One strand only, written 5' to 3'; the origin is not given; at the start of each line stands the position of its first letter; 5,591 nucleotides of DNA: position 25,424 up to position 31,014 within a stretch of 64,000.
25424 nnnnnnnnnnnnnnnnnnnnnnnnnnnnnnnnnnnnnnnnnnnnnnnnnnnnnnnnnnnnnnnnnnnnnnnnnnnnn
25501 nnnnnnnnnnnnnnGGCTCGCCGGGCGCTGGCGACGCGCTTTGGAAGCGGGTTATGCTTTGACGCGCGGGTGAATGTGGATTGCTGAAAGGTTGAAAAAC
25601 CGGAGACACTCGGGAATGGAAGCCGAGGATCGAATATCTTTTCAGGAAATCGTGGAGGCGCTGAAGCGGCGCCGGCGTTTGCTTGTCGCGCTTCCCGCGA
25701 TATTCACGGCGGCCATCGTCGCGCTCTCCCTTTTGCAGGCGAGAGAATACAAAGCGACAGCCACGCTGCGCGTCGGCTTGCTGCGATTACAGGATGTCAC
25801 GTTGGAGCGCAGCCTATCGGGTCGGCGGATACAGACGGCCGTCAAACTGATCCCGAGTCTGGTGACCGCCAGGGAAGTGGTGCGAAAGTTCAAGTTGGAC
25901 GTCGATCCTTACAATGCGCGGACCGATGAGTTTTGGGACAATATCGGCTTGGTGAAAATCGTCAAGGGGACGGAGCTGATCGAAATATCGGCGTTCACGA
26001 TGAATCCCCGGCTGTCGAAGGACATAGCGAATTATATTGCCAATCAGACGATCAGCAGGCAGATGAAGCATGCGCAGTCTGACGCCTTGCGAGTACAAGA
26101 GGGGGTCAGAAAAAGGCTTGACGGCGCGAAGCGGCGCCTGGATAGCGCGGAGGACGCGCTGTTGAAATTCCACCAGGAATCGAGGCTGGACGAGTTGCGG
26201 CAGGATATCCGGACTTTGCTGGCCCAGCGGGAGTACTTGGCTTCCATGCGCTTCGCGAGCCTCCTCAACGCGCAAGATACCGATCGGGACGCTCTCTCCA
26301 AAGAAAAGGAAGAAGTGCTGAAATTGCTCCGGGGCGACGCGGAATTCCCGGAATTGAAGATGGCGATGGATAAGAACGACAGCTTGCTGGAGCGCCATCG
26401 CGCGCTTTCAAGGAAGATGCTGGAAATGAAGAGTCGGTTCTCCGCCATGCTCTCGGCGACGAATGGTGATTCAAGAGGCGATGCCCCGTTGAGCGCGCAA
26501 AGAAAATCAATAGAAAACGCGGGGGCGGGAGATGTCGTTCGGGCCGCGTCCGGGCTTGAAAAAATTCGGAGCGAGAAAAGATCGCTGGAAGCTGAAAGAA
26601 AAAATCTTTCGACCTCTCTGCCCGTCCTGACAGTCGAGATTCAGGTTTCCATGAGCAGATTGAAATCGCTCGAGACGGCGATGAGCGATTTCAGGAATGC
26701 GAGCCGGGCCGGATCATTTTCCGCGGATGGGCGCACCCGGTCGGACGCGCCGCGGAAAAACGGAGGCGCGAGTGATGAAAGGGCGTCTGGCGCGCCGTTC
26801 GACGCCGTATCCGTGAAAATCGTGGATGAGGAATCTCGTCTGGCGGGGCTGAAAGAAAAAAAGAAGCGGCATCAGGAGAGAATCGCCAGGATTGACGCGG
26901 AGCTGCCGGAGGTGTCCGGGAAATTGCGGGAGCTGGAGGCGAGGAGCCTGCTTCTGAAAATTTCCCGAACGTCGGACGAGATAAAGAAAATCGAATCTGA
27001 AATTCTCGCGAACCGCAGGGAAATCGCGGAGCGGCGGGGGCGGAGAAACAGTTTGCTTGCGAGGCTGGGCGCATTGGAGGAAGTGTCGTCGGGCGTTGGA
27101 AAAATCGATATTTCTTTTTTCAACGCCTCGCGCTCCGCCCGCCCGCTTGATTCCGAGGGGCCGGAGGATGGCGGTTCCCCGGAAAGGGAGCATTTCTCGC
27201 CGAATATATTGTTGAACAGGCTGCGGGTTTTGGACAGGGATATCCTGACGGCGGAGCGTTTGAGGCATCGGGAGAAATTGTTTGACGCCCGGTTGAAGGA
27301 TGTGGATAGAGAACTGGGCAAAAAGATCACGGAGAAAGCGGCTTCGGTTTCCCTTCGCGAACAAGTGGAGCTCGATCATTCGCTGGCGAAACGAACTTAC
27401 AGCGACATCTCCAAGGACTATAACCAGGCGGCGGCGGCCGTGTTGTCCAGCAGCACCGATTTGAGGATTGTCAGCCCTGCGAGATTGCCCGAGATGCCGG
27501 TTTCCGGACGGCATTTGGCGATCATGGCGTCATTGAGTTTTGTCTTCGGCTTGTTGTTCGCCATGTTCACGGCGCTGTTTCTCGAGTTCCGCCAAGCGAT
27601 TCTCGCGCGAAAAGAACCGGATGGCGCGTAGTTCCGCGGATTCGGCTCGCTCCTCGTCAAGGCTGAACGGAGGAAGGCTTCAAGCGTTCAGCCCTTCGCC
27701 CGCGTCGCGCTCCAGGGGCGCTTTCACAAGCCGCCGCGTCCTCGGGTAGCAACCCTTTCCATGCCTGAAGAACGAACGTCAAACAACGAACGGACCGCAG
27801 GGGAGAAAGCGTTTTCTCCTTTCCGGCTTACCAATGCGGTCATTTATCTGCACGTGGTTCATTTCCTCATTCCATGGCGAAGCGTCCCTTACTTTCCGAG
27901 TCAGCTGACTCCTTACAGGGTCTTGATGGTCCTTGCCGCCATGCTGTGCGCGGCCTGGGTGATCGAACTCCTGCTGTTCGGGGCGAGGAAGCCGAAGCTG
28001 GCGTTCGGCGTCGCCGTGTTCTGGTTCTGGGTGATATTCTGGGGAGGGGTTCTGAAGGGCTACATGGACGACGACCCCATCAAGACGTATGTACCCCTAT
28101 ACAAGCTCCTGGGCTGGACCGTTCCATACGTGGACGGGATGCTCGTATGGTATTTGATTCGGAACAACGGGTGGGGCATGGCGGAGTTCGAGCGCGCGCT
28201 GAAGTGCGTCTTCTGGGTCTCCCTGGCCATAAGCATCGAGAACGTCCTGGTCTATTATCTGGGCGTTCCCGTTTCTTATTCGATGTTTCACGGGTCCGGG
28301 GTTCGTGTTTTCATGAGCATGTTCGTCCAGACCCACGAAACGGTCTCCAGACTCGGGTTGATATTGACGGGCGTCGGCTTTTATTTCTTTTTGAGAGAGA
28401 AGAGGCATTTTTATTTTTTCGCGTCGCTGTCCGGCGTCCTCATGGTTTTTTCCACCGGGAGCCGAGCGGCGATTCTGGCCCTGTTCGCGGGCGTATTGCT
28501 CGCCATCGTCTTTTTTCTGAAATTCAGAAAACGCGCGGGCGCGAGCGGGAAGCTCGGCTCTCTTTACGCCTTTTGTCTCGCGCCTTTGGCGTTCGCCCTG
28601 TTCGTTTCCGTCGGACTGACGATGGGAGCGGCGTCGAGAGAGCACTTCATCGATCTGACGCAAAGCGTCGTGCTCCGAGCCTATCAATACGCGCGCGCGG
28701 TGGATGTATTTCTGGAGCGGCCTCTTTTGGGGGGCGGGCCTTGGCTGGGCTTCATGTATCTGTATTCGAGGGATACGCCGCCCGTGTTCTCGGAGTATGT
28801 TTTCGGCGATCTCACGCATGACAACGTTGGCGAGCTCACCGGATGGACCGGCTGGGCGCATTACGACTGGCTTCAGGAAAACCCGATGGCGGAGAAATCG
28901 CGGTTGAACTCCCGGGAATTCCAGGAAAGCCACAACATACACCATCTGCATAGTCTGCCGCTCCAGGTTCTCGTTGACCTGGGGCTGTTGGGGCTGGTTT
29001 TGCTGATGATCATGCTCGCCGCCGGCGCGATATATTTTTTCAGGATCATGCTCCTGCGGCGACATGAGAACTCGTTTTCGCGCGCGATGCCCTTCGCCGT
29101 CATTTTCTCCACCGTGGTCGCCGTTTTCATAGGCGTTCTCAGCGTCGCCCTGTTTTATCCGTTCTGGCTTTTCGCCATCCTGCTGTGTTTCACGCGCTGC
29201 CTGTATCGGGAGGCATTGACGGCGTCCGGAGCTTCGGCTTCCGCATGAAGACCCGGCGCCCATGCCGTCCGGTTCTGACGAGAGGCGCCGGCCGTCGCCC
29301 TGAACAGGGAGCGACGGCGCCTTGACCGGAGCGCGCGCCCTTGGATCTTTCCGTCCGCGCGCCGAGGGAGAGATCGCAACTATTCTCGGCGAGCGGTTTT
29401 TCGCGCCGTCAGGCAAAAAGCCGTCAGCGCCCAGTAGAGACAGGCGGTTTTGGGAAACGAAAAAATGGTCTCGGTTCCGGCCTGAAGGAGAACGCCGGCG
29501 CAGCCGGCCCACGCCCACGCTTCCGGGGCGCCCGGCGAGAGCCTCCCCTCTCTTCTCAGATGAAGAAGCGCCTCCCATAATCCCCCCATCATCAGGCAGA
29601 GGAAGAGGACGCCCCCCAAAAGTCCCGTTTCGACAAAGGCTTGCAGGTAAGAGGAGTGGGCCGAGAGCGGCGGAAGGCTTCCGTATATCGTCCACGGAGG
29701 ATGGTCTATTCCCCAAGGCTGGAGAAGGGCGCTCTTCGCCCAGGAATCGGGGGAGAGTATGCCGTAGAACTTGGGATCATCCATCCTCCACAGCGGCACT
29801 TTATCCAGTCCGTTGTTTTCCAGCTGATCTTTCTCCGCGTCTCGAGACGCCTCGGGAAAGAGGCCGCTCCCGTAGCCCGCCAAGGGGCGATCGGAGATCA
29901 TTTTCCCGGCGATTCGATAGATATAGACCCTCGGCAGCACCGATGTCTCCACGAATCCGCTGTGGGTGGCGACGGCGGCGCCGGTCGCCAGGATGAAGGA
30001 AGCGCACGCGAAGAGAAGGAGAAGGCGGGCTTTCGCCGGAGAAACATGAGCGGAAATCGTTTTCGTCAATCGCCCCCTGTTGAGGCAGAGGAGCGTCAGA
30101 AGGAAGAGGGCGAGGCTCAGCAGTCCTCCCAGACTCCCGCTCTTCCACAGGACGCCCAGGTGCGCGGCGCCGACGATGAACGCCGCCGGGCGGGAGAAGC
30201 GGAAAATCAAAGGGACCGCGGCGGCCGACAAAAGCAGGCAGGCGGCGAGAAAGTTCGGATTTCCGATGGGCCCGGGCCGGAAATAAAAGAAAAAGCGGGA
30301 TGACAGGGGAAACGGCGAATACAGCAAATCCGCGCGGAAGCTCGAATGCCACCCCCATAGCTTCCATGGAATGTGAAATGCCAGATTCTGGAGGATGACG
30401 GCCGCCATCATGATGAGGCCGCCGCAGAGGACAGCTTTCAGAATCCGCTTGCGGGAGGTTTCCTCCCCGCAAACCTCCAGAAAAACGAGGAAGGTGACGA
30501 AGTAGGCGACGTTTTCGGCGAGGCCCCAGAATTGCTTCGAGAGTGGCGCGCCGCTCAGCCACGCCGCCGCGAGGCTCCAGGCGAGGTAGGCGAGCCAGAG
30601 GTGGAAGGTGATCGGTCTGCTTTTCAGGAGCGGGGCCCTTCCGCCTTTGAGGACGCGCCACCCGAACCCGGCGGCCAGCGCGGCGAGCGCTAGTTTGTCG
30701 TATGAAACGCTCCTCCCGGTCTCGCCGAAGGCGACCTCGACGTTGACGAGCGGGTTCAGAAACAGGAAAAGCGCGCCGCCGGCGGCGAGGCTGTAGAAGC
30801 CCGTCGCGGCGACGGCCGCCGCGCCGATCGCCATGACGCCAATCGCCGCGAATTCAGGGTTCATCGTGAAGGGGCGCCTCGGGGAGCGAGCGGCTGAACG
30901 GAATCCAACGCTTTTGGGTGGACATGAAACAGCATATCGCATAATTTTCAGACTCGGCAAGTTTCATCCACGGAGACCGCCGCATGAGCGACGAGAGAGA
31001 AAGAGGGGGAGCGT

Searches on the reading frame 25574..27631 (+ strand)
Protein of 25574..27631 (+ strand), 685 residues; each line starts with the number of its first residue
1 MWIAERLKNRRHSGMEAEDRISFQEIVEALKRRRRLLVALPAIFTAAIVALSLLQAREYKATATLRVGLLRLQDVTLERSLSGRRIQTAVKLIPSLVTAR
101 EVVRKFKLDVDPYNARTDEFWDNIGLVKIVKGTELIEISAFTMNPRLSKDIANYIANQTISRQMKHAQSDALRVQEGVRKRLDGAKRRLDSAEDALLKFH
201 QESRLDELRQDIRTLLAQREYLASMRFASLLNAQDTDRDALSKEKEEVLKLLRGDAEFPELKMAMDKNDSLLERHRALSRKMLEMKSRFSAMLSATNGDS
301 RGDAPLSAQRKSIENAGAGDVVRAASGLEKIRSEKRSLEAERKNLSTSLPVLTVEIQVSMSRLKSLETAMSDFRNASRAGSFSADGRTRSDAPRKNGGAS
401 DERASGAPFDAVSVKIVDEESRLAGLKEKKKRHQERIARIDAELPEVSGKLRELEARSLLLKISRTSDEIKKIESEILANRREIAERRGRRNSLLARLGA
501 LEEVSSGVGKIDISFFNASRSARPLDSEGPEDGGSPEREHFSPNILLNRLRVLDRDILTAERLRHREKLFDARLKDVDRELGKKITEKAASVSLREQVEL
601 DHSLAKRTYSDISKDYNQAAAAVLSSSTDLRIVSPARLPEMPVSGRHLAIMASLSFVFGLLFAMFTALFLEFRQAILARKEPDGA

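Call 32: search_protein_families(library=pfam, proteins=[window:25574-27631:+], max_evalue=0.00001)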
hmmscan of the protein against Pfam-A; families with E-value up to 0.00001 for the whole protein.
window:25574-27631:+ (685 aa): 1 family
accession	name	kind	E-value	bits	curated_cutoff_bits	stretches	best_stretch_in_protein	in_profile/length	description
PF02706.20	Wzz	-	2.2e-06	28.3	25.5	1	19-78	1-62/91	Chain length determinant protein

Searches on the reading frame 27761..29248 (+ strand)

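Call 5: search_protein_families(library=pfam, proteins=[window:27761-29248:+])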
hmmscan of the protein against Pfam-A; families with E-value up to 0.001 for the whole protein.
window:27761-29248:+ (495 aa): 1 family
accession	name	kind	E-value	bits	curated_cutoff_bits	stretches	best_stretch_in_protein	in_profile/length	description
PF04932.20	Wzy_C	-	7.6e-16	58.7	31.7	1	221-416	2-149/149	O-Antigen ligase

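Call 6: search_protein_families(library=ncbifam, proteins=[window:27761-29248:+])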
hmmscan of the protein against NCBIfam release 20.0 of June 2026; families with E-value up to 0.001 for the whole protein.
window:27761-29248:+ (495 aa): 0 families

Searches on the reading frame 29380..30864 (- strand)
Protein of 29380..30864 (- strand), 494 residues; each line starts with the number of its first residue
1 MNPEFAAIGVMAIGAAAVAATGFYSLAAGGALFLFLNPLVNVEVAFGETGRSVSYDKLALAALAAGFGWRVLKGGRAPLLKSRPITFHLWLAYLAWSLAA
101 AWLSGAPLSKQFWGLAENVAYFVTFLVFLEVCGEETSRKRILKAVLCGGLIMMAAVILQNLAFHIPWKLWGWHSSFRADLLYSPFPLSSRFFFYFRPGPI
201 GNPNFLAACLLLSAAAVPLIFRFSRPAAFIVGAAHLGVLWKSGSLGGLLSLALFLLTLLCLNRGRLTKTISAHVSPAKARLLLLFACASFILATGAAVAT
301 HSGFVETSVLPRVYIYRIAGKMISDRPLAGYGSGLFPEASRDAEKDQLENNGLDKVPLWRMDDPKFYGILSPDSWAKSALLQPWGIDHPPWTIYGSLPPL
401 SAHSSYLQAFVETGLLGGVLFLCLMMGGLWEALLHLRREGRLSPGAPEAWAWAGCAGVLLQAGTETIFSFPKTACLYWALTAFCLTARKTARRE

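Call 5: search_protein_families(library=pfam, proteins=[window:29380-30864:-])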
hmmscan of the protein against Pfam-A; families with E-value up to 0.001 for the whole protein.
window:29380-30864:- (494 aa): 1 family
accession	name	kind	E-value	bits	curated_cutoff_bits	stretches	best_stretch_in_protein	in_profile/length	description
PF04932.20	Wzy_C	-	1.5e-09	38.3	31.7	2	239-342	10-116/149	O-Antigen ligase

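Call 6: search_protein_families(library=ncbifam, proteins=[window:29380-30864:-])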
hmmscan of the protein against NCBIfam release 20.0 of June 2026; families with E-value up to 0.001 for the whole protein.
window:29380-30864:- (494 aa): 1 family
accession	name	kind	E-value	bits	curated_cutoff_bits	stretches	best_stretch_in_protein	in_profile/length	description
TIGR00947.1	2A73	equivalog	4.4e-10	39.1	366.4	1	400-483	333-418/425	IctB family putative bicarbonate transporter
